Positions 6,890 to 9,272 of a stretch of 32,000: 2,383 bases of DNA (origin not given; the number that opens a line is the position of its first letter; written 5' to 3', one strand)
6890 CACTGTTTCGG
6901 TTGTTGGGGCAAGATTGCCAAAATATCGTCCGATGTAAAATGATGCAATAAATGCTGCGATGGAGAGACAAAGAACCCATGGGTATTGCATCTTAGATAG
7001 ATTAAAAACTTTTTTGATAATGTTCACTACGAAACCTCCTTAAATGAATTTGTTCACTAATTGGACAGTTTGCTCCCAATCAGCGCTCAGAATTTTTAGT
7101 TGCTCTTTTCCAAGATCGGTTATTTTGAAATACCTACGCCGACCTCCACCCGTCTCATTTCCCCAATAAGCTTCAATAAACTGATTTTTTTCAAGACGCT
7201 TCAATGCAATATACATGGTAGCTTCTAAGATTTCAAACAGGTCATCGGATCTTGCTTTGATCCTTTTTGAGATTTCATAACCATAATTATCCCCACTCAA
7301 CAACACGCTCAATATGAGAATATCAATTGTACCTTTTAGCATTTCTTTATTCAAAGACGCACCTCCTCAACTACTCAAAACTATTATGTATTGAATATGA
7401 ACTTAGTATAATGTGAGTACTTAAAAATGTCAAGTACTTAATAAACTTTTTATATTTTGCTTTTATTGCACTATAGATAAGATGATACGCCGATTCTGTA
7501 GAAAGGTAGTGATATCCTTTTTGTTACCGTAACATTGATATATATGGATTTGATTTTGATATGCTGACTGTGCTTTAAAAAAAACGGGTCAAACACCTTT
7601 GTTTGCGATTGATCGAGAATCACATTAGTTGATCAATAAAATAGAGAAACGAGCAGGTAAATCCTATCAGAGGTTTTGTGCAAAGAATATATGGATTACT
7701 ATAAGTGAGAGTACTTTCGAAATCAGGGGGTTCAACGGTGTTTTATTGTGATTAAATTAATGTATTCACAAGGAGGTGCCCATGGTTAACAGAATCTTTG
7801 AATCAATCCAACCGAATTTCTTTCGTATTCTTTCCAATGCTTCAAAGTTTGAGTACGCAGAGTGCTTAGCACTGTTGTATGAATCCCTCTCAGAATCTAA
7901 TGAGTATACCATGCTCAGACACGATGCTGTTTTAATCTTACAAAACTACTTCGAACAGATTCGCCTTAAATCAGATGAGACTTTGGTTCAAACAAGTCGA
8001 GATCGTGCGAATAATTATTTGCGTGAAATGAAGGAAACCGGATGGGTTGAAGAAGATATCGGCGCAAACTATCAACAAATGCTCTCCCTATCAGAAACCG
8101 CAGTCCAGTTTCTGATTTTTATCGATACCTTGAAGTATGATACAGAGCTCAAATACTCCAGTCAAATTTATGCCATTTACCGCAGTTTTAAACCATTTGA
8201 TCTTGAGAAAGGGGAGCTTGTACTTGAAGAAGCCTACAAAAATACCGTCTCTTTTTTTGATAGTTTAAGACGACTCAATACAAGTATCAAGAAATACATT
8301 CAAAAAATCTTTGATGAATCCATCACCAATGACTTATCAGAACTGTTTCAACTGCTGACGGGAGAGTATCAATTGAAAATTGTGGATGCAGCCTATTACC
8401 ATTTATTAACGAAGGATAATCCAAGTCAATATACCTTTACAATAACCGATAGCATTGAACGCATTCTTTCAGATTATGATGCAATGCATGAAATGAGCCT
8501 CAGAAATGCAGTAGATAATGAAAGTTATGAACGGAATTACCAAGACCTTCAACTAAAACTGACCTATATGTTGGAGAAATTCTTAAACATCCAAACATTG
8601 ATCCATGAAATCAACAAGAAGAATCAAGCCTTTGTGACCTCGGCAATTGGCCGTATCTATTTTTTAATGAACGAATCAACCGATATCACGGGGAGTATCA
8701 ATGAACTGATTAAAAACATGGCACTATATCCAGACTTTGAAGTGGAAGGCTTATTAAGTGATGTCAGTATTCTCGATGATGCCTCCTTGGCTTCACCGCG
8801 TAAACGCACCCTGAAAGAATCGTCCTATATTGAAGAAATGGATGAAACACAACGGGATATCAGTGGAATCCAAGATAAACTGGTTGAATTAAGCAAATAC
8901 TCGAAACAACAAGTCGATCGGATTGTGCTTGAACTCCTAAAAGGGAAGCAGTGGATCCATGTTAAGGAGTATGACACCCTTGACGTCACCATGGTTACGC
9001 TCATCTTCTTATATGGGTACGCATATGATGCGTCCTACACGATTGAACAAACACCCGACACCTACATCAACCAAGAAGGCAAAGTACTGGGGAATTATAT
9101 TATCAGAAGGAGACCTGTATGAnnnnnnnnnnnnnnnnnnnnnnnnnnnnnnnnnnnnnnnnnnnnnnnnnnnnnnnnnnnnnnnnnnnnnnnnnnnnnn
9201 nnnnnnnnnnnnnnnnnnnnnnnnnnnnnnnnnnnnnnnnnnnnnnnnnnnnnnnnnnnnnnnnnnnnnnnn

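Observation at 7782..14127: Four-gene SMC-like operon matching the Wadjet (JetABCD / MksBEFG) anti-plasmid defence architecture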

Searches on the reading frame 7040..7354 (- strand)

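Call 23: search_protein_families(library=pfam, proteins=[window:7040-7354:-], max_evalue=0.001)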
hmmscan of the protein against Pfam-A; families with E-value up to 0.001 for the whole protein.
window:7040-7354:- (104 aa): 1 family
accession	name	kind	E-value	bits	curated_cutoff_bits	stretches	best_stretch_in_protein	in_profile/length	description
PF03551.20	PadR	-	2.3e-20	72.8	27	1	14-87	1-74/75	Transcriptional regulator PadR-like family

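Call 39: search_protein_families(library=padloc, proteins=[window:7040-7354:-], max_evalue=0.001)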
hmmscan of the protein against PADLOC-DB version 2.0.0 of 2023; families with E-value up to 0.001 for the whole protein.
window:7040-7354:- (104 aa): 0 families

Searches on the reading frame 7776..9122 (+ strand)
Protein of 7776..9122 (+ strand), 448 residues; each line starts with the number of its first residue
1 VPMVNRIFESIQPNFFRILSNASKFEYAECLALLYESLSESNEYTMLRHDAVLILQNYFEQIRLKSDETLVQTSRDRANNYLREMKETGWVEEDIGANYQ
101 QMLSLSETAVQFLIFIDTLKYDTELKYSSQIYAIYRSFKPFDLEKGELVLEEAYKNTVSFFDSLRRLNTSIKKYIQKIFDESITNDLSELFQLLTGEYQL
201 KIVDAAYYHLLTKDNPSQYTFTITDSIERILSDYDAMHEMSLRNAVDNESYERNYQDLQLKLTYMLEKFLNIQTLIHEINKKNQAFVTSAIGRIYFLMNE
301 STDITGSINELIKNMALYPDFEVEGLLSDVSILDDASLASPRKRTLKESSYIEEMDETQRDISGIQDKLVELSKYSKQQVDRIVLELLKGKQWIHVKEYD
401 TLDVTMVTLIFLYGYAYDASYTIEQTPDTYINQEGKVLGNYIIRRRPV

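Call 3: search_protein_families(library=padloc, proteins=[window:7776-9122:+], max_evalue=0.01)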
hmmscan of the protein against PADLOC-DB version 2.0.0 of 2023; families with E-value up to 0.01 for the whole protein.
window:7776-9122:+ (448 aa): 7 families
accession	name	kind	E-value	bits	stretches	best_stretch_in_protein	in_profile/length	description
PDLC00442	JetA1|JetA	-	7e-67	224.3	1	6-446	4-466/467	DUF5716 domain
PDLC00449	JetA1|JetA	-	1.8e-41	140.5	1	6-445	2-459/464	DUF5716 domain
PDLC00467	JetA1|JetA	-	5.2e-31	106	1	6-445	2-469/474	DUF5716 domain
PDLC00458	JetA1|JetA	-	3.2e-27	93.3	1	6-446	2-468/470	DUF5716 domain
PDLC00466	JetA1|JetA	-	1.6e-15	54.9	1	6-344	2-347/465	DUF5716 domain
PDLC02822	DpdC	-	0.0033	15.9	1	167-197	4-34/58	DpdC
PDLC02821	DpdC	-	0.0092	13.8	0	166-199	72-105/170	DpdC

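Call 4: search_protein_families(library=pfam, proteins=[window:7776-9122:+], max_evalue=0.01)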
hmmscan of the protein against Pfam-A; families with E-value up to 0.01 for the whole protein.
window:7776-9122:+ (448 aa): 1 family
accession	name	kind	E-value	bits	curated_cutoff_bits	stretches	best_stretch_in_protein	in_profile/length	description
PF18982.5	JetA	-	1e-86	291.7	26.2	1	33-446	1-434/434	Wadjet protein JetA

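Call 5: search_protein_families(library=ncbifam, proteins=[window:7776-9122:+], max_evalue=0.01)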
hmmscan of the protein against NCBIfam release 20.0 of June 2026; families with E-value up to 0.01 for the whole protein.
window:7776-9122:+ (448 aa): 0 families

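Call 42: search_solved_structures(query=window:7782-9122:+, max_evalue=1)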
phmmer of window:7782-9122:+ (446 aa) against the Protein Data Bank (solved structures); distinct sequences matched with E-value up to 1: 0.
